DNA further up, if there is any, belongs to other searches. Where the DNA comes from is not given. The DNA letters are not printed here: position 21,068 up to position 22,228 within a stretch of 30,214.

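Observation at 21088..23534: TIR / 2TM-Macro / TIR-like operon: a type II Thoeris-like NAD-signalling defence cassette with two unrelated TIR sensors flanking the effector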

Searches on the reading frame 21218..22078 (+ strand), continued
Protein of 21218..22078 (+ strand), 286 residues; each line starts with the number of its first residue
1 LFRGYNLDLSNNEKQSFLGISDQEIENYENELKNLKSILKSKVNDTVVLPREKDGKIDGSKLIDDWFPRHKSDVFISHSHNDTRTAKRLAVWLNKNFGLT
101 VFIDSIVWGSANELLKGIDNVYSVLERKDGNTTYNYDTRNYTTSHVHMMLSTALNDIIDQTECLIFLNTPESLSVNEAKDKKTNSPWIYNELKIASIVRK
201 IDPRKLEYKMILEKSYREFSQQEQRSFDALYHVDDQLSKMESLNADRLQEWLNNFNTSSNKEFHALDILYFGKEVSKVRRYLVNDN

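Call 50: fold_search(model_id=the predicted structure, library=pdb)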
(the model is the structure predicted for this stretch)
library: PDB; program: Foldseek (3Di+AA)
matches with E <= 10: 353; with E <= 0.001: 0
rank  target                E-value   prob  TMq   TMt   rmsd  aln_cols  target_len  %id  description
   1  7knq_A                1.1e-01  0.15  0.15  0.09  15.0       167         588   18  SARM1 Octamer (released 2021-11-17)
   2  7jpo_D                1.2e-01  0.08  0.14  0.11  14.5       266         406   10  ORC-O1AAA: Human Origin Recognition Complex (ORC) with dynamic/unresolved ORC2 WH (released 2020-09-02)
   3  2p5t_H                1.6e-01  0.33  0.23  0.26  13.4       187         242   10  Molecular and structural characterization of the PezAT chromosomal toxin-antitoxin system of the human pathogen Strept (released 2007-05-15)
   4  7z11_A                1.8e-01  0.10  0.15  0.07  17.5       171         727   15  Structure of substrate bound DRG1 (AFG2) (released 2022-09-21)
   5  1gvn_D                2.5e-01  0.15  0.18  0.18  15.6       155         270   15  Crystal Structure of the Plasmid Maintenance System epsilon/zeta: Meachnism of toxin inactivation and toxin function (released 2003-01-29)
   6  7uwg_A                3.1e-01  0.15  0.11  0.22  13.2       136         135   11  The crystal structure of the TIR domain-containing protein from Acinetobacter baumannii (AbTir) (released 2022-09-07)
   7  2p5t_F                3.3e-01  0.16  0.19  0.21  13.8       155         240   11  Molecular and structural characterization of the PezAT chromosomal toxin-antitoxin system of the human pathogen Strept (released 2007-05-15)
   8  7kh2_B                3.7e-01  0.05  0.11  0.09  16.4       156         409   12  Structure of N-citrylornithine decarboxylase bound with PLP (released 2020-12-16)
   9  9e8o_B                3.9e-01  0.09  0.16  0.12  15.1       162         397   10  Nub1/Fat10-processing human 26S proteasome bound to Txnl1 with Rpt2 at top of spiral staircase and partially unfolded  (released 2024-12-04)
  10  2p5t_B                4.4e-01  0.14  0.20  0.23  14.0       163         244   12  Molecular and structural characterization of the PezAT chromosomal toxin-antitoxin system of the human pathogen Strept (released 2007-05-15)
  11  2ayi_A                5.0e-01  0.12  0.17  0.13  12.8       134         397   10  Wild-type AmpT from Thermus thermophilus (released 2005-11-08)
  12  3q8x_D                5.3e-01  0.14  0.19  0.20  14.9       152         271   12  Structure of a toxin-antitoxin system bound to its substrate (released 2011-03-09)
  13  1gvn_B                5.3e-01  0.14  0.19  0.20  14.8       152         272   12  Crystal Structure of the Plasmid Maintenance System epsilon/zeta: Meachnism of toxin inactivation and toxin function (released 2003-01-29)
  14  8qlp_E                5.3e-01  0.10  0.17  0.13  13.4       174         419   15  CryoEM structure of the RNA/DNA bound SPARTA (BabAgo/TIR-APAZ) tetrameric complex (released 2024-01-31)
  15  9lgo_B                5.3e-01  0.08  0.17  0.09  17.1       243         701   12  Cryo-EM structure of the SPATA5-SPATA5L1-CINP-C1orf109 complex (released 2025-04-23)
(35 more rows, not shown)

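Call 52: list_cluster_members(proteins=[P0035, P0011, P0006, P0001, P0090, P0083, P0066])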
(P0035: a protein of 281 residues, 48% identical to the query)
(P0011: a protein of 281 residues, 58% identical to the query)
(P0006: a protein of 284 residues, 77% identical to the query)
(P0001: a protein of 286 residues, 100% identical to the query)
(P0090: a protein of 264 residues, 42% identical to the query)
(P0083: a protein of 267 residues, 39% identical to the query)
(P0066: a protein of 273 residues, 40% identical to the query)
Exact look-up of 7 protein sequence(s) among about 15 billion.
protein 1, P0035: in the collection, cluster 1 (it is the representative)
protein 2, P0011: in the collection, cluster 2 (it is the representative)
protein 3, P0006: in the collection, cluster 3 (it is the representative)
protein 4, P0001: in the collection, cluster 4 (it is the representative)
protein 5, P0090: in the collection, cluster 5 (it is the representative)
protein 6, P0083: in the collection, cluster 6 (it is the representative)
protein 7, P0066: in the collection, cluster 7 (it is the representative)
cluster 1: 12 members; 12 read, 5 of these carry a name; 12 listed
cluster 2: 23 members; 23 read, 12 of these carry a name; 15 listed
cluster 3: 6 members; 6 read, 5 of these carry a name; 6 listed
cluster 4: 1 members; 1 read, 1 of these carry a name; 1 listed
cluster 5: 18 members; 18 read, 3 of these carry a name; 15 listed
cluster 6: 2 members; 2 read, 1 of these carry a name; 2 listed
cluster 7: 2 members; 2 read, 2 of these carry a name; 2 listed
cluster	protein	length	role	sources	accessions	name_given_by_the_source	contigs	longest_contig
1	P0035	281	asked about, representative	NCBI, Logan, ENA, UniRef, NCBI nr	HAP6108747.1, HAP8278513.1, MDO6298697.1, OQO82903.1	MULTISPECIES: toll/interleukin-1 receptor domain-containing protein [Enterococcus] | toll/interleukin-1 receptor domain-containing protein n=1 Tax=Enterococcus TaxID=1350 ...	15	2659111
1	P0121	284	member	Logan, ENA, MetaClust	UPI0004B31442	status=active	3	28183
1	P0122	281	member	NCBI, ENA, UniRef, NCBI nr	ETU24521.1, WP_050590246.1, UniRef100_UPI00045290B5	toll/interleukin-1 receptor domain-containing protein [Enterococcus faecalis] | toll/interleukin-1 receptor domain-containing protein n=1 Tax=Enterococcus faecalis ...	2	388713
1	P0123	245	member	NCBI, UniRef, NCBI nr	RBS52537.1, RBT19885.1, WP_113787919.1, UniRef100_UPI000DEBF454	toll/interleukin-1 receptor domain-containing protein [Enterococcus faecium] | toll/interleukin-1 receptor domain-containing protein n=1 Tax=Enterococcus faecium ...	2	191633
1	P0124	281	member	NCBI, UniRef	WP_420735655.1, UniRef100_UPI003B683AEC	toll/interleukin-1 receptor domain-containing protein [Enterococcus faecalis] | toll/interleukin-1 receptor domain-containing protein n=1 Tax=Enterococcus faecalis ...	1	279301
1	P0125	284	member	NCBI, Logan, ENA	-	-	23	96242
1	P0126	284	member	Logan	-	-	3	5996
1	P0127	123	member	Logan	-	-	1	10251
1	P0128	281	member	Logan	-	-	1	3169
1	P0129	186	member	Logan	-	-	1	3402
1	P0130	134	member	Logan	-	-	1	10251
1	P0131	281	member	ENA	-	-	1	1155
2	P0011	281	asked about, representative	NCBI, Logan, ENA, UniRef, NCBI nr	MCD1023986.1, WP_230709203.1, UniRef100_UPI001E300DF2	toll/interleukin-1 receptor domain-containing protein [Enterococcus sp. SMC-9] | toll/interleukin-1 receptor domain-containing protein n=1 Tax=Enterococcus sp. SMC-9 ...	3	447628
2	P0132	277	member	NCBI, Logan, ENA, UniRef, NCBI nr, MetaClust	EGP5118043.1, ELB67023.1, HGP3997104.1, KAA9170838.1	toll/interleukin-1 receptor domain-containing protein [Enterococcus faecium] | toll/interleukin-1 receptor domain-containing protein n=1 Tax=Enterococcus faecium ... | status=active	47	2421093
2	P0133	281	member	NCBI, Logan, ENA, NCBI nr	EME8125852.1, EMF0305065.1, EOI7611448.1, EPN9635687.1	toll/interleukin-1 receptor domain-containing protein [Enterococcus lactis] | toll/interleukin-1 receptor domain-containing protein [Enterococcus faecium]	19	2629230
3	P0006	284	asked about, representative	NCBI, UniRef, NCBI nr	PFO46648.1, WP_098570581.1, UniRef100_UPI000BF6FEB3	toll/interleukin-1 receptor domain-containing protein [Bacillus cereus] | toll/interleukin-1 receptor domain-containing protein n=1 Tax=Bacillus cereus TaxID=1396 ...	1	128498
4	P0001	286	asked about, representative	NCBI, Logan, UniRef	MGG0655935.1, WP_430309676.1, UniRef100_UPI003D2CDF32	hypothetical protein [Rummeliibacillus pycnus] | hypothetical protein n=1 Tax=Rummeliibacillus pycnus TaxID=101070 RepID=UPI003D2CDF32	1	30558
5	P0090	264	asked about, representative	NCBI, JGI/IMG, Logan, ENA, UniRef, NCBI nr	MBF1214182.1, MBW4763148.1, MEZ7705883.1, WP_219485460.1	toll/interleukin-1 receptor domain-containing protein [Prevotella melaninogenica] | hypothetical protein | toll/interleukin-1 receptor domain-containing protein n=1 Tax=Prevotella melaninogenica ...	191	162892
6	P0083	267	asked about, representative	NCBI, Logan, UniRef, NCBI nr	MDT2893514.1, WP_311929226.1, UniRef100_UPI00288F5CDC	toll/interleukin-1 receptor domain-containing protein [Lactococcus lactis] | toll/interleukin-1 receptor domain-containing protein n=1 Tax=Lactococcus lactis ...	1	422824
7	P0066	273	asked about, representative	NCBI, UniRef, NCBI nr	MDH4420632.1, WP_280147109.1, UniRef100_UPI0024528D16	hypothetical protein QEZ44_04020 [Bacillus cereus] | hypothetical protein n=1 Tax=Bacillus cereus TaxID=1396 RepID=UPI0024528D16 | hypothetical protein [Bacillus cereus]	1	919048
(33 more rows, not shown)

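Call 73: search_solved_structures(query=A1, max_evalue=1, show_alignments=2)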
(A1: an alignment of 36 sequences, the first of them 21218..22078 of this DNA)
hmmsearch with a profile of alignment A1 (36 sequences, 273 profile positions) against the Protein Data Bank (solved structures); distinct sequences matched with E-value up to 1: 7.
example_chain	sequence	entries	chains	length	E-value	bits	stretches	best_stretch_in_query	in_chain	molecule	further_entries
7d1b_A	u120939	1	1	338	0.059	16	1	43-87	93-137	Leucine aminopeptidase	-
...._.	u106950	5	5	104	0.13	15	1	23-88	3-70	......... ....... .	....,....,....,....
4c7m_A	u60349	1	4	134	0.3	13.7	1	71-121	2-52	Toll/interleukin-1 receptor domain-containing protein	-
7uwg_A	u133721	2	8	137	0.4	13.3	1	70-120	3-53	Molecular chaperone Tir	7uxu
4lzp_B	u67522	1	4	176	0.49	13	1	69-121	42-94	Putative uncharacterized protein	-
8pna_A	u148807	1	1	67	0.54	12.9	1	195-254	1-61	BarH-like 2 homeobox protein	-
4u9c_A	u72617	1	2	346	0.75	12.4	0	101-134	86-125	Lactoferrin-binding protein B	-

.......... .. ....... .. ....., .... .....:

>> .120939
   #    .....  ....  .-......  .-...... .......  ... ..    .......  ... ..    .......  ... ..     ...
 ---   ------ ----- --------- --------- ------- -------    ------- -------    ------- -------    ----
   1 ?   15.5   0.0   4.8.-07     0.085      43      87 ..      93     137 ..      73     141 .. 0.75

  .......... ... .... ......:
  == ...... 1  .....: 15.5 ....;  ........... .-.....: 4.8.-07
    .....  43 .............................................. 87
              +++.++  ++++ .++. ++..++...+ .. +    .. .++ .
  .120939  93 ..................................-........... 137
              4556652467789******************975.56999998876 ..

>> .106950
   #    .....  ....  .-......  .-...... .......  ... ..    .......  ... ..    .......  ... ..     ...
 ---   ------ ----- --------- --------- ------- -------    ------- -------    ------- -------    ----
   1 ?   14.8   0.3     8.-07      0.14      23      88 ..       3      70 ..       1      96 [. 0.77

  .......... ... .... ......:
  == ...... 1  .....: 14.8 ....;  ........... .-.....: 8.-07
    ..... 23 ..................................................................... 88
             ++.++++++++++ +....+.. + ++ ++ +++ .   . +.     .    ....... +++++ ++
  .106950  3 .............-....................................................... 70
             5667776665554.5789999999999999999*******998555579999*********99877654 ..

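Call 76: search_dna_similar(query=window:21218-22078:+, collection=plasmids, mode=protein, max_rows=15)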
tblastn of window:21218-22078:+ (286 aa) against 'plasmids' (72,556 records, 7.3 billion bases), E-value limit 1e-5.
Records with a match: 124; places in all: 129; records where one place covers at least 80% of the query: 13.
Best place of each record, by identity: <60% 124.
By first word of the organism name: Klebsiella 43; Escherichia 36; Lactiplantibacillus 8; Enterobacter 6; Salmonella 4; Levilactobacillus 3; Priestia 2; Psychrobacter 2; Shigella 2; Providencia 2; and 14 more.
By predicted mobility (MOB-suite, as given by PLSDB): conjugative 74; mobilizable 29; non-mobilizable 21.
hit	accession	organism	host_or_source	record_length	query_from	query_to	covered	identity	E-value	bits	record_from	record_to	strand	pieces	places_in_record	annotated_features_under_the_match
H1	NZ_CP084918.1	Carnobacterium viridans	Bos taurus,brain tissue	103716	1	271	95%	57.4%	9e-89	295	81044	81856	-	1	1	hypothetical protein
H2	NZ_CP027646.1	Ligilactobacillus salivarius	hen,single cell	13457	1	270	94%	52.6%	2e-74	254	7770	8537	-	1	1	hypothetical protein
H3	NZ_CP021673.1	Levilactobacillus brevis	cell culture,food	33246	1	270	94%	43.1%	1e-51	189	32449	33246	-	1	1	hypothetical protein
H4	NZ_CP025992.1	Lactiplantibacillus plantarum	Apis mellifera,cell culture,Apis ...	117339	1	270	94%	42.3%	2e-48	179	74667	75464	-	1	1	hypothetical protein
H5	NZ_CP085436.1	Priestia megaterium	single cell,soil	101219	1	270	94%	42.1%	2e-41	159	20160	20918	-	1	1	toll/interleukin-1 receptor domain-containing protein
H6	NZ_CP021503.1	Lactiplantibacillus plantarum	cell culture,food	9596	1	272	95%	41.5%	7e-50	183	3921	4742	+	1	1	hypothetical protein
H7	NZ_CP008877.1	Terribacillus goriensis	Cryptomeria japonica var. sinensis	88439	20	272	88%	44.5%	1e-43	165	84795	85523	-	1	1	toll/interleukin-1 receptor domain-containing protein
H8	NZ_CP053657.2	Bacillus cereus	culture,soil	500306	1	268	94%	40.7%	2e-37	147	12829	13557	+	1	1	hypothetical protein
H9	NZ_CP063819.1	Clostridium botulinum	Mink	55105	1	277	97%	39.1%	4e-40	155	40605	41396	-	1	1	toll/interleukin-1 receptor domain-containing protein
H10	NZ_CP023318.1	Priestia megaterium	Plant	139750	1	279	98%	38.8%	1e-41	159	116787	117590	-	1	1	toll/interleukin-1 receptor domain-containing protein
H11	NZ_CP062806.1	Cupriavidus basilensis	Cell culture,Sediment of a freshwater ...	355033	1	270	94%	38.3%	1e-40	157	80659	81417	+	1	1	hypothetical protein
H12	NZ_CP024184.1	Moraxella osloensis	Homo sapiens,single cell,skin swab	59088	1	283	99%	32.5%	2e-26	115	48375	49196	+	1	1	toll/interleukin-1 receptor domain-containing protein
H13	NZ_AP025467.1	Vibrio chagasii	-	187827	1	270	94%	33.5%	2e-26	115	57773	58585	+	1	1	hypothetical protein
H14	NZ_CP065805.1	Lactiplantibacillus plantarum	Sichuan pickle,whole organism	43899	1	186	65%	46.8%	2e-37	147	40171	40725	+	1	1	hypothetical protein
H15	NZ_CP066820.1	Lactiplantibacillus plantarum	cell culture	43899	1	186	65%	46.8%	2e-37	147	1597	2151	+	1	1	hypothetical protein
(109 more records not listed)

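Call 77: search_dna_similar(query=window:21218-22078:+, collection=phages, mode=protein, max_rows=10)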
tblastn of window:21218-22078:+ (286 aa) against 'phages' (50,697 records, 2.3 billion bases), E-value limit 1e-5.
Records with a match: 3; places in all: 3; records where one place covers at least 80% of the query: 3.
Best place of each record, by identity: <60% 3.
By first word of the organism name: Vibrio 3.
By host as written in the record: Vibrio cyclitrophicus 10N.286.55.A5 1; Vibrio cyclitrophicus 10N.286.55.C7 1; Vibrio cyclitrophicus 10N.286.55.E8 1.
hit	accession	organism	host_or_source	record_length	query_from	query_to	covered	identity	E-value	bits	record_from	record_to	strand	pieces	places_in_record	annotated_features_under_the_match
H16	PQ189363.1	Vibrio phage 10N.286.55.A5_PE002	Vibrio cyclitrophicus 10N.286.55.A5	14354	1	275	96%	39.8%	8e-41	155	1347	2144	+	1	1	hypothetical protein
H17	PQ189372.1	Vibrio phage 10N.286.55.C7_PE001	Vibrio cyclitrophicus 10N.286.55.C7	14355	1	275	96%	39.8%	8e-41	155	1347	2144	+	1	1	hypothetical protein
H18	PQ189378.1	Vibrio phage 10N.286.55.E8_PE001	Vibrio cyclitrophicus 10N.286.55.E8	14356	1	275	96%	39.8%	8e-41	155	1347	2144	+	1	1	hypothetical protein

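Call 78: get_annotated_region(hit=H1, flank=3500)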
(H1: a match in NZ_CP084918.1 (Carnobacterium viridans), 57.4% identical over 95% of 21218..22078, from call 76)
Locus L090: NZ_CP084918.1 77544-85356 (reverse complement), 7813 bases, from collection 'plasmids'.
description: Carnobacterium viridans strain AB01 plasmid pDC01-1, complete sequence
organism: Carnobacterium viridans (NCBI taxid 174587)
taxonomy: Bacteria; Bacillota; Bacilli; Lactobacillales; Carnobacteriaceae; Carnobacterium; Carnobacterium viridans
host: -; source: Bos taurus,brain tissue; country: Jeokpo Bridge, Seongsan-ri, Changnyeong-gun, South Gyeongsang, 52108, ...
typing (MOB-suite, as given by PLSDB): conjugative; relaxase MOBP; mating-pair formation MPF_T
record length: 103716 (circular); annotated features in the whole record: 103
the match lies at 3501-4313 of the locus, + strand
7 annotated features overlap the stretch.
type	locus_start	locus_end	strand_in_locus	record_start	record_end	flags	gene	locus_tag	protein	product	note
CDS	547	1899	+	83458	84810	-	-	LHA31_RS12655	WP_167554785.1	transposase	-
CDS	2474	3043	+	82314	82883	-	-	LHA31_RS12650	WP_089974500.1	recombinase family protein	GO:0006310 - DNA recombination [Evidence IEA]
CDS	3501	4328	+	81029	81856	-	-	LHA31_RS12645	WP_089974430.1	hypothetical protein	-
CDS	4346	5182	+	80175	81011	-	-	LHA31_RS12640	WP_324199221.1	macro domain-containing protein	-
CDS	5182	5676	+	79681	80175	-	-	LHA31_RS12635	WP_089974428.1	TIR domain-containing protein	-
CDS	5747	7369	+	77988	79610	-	-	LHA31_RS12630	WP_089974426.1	type I restriction-modification system subunit M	GO:0006306 - DNA methylation [Evidence IEA]; GO:0009307 - DNA restriction-modification system [Evidence IEA]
CDS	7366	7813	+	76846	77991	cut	-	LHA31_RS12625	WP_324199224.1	restriction endonuclease subunit S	GO:0006304 - DNA modification [Evidence IEA]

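Call 79: get_annotated_region(hit=H2, flank=3500)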
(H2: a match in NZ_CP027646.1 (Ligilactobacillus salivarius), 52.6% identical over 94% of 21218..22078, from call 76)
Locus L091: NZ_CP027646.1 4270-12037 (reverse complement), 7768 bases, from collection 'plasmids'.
description: Ligilactobacillus salivarius strain IBB3154 plasmid pIBB3154_2, complete sequence
organism: Ligilactobacillus salivarius (NCBI taxid 1624)
taxonomy: Bacteria; Bacillota; Bacilli; Lactobacillales; Lactobacillaceae; Ligilactobacillus; Ligilactobacillus salivarius
host: -; source: hen,single cell; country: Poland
typing (MOB-suite, as given by PLSDB): non-mobilizable; replicon rep_cluster_530
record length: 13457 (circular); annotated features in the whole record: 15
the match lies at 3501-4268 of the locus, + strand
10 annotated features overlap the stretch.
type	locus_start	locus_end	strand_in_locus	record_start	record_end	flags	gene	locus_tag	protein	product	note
CDS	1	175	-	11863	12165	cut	-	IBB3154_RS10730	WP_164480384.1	hypothetical protein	-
CDS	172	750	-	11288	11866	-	-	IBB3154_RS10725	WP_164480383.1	recombinase family protein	GO:0006310 - DNA recombination [Evidence IEA]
CDS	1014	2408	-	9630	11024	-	dcm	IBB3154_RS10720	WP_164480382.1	DNA (cytosine-5-)-methyltransferase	GO:0006304 - DNA modification [Evidence IEA]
CDS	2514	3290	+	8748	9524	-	-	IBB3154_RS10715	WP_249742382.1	SinI family restriction endonuclease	GO:0009307 - DNA restriction-modification system [Evidence IEA]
CDS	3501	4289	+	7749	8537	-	-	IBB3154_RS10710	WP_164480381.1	hypothetical protein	-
CDS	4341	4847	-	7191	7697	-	-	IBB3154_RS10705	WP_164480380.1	TIR domain-containing protein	-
CDS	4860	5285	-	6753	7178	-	-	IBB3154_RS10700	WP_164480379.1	hypothetical protein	-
CDS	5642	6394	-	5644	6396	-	-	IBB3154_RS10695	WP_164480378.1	LysM peptidoglycan-binding domain-containing protein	-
CDS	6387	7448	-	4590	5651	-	-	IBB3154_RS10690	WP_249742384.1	replication initiation factor domain-containing protein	GO:0006270 - DNA replication initiation [Evidence IEA]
CDS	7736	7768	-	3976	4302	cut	-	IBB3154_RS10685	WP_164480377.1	single-stranded DNA-binding protein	-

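Call 90: search_protein_families(library=pfam, alignment_id=A3, max_evalue=1)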
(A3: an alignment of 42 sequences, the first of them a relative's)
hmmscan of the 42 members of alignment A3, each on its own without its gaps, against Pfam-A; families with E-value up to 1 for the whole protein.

A. member 1, L061:6809-7225:+ (138 aa): 0 families

B. families by the number of members that match (of 42 scanned): 30 families (the first 25 are shown)
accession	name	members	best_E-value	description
PF11683.13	DUF3278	8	0.0005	Protein of unknown function (DUF3278)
PF19273.5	Exportin-5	2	0.0052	Exportin-5 family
PF12717.13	Cnd1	2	0.056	non-SMC mitotic condensation complex subunit 1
PF10028.14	DUF2270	2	0.094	Predicted integral membrane protein (DUF2270)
PF05814.16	Ac76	2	0.25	Orf76 (Ac76)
PF14256.11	YwiC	1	0.0039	YwiC-like protein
PF13425.11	O-antigen_lig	1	0.0049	O-antigen ligase like membrane protein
PF01184.24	Gpr1_Fun34_YaaH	1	0.013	GPR1/FUN34/yaaH family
PF03248.18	Rer1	1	0.035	Rer1 family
PF16492.10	Cadherin_C_2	1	0.036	Cadherin cytoplasmic C-terminal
PF24129.1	DUF7396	1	0.044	Family of unknown function (DUF7396)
PF04530.17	Viral_Beta_CD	1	0.052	Viral Beta C/D like family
PF13038.11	DUF3899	1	0.059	Domain of unknown function (DUF3899)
PF17510.7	GP44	1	0.078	Gene product 44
PF11947.13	DUF3464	1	0.083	Photosynthesis affected mutant 68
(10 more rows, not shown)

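Call 93: find_encoding_contigs(protein=P0066, flank=3000, max_places=1)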
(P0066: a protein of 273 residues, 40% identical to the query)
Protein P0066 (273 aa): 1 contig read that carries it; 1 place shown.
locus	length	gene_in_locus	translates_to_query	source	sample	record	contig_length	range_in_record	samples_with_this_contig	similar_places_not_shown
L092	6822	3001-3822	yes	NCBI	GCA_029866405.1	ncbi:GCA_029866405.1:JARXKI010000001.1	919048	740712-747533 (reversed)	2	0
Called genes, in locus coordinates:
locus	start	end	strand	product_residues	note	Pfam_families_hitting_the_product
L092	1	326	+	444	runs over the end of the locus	-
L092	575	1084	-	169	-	PF04229:GrpB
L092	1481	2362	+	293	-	PF20016:ThsA_Macro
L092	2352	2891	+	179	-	PF08937:ThsB_TIR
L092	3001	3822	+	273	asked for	-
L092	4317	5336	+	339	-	PF00022:Actin (weak), PF06723:MreB_Mbl, PF00012:HSP70, PF14450:FtsA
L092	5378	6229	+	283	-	PF04085:MreC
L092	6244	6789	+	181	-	PF04093:MreD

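Call 94: find_encoding_contigs(protein=P0047, flank=3000, max_places=1)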
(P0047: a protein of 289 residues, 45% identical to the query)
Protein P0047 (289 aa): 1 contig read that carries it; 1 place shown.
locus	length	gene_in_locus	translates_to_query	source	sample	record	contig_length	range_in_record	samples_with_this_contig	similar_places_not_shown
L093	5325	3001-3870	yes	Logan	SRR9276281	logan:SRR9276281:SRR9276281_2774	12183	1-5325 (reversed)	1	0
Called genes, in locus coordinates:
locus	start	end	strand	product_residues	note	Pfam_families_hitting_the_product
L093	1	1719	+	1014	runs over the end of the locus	PF04313:HSDR_N, PF00270:DEAD, PF04851:ResIII, PF18766:SWI2_SNF2, PF22679:T1R_D3-like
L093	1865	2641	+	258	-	-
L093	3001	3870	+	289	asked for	PF13676:TIR_2 (faint)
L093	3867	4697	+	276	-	PF20016:ThsA_Macro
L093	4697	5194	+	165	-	PF08937:ThsB_TIR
